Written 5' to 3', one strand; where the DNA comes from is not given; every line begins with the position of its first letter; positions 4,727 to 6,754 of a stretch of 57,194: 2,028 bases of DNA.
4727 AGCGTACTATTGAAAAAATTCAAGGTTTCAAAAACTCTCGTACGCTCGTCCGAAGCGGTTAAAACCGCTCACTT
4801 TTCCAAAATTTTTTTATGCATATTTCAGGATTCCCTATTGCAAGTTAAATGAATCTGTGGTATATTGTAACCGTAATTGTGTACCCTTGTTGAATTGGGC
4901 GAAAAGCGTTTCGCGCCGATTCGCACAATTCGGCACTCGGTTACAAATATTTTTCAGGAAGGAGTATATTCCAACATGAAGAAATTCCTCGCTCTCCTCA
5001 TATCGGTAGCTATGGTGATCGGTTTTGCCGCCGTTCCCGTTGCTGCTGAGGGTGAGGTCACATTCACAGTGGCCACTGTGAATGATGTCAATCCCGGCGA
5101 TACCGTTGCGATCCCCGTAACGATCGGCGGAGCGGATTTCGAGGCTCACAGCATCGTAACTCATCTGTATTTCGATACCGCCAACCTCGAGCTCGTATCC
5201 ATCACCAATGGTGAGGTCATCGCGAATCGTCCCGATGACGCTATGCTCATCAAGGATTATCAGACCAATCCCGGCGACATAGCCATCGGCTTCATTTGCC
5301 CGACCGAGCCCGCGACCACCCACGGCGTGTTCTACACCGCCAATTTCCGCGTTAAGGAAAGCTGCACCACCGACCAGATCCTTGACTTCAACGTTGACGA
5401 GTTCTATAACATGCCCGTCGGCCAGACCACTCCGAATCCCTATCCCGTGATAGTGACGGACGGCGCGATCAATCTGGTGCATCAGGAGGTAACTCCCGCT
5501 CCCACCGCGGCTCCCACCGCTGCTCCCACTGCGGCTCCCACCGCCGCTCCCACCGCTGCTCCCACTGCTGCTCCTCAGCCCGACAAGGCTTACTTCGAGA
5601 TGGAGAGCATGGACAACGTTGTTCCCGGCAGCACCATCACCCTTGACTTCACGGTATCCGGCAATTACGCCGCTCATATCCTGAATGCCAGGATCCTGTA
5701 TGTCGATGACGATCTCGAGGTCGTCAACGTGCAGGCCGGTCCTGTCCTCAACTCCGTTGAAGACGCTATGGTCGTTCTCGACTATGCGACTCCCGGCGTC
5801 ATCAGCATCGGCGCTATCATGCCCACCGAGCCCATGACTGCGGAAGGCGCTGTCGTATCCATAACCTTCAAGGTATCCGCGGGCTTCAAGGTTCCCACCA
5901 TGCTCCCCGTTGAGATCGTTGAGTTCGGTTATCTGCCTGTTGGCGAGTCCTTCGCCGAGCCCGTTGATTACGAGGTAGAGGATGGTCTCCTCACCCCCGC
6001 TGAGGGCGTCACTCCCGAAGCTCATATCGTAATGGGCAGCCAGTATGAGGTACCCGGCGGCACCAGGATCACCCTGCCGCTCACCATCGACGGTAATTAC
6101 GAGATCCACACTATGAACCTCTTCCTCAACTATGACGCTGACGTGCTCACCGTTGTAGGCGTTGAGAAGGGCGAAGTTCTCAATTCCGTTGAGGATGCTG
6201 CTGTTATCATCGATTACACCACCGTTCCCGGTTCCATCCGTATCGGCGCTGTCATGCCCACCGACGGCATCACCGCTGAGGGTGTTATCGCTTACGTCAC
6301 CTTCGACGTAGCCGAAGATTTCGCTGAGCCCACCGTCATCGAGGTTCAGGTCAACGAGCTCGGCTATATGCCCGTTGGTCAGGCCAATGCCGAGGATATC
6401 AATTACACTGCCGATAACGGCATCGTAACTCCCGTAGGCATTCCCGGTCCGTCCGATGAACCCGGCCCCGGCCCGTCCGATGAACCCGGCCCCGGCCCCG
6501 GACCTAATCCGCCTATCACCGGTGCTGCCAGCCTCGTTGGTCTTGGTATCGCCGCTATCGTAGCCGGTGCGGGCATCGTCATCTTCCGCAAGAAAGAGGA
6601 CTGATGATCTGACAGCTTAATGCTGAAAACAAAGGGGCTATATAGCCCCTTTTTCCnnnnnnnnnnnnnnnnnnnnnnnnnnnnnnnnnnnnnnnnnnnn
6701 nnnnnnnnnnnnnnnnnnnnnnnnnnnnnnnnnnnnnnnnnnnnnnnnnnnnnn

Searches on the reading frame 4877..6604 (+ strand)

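Call 64: search_protein_families(library=pfam, proteins=[window:4877-6604:+], max_evalue=0.00001)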
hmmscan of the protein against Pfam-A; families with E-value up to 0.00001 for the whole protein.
window:4877-6604:+ (575 aa): 1 family
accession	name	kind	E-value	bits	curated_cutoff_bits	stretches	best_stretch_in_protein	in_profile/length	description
PF00963.24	Cohesin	-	4.5e-30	105.1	24.1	2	393-515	11-135/139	Cohesin domain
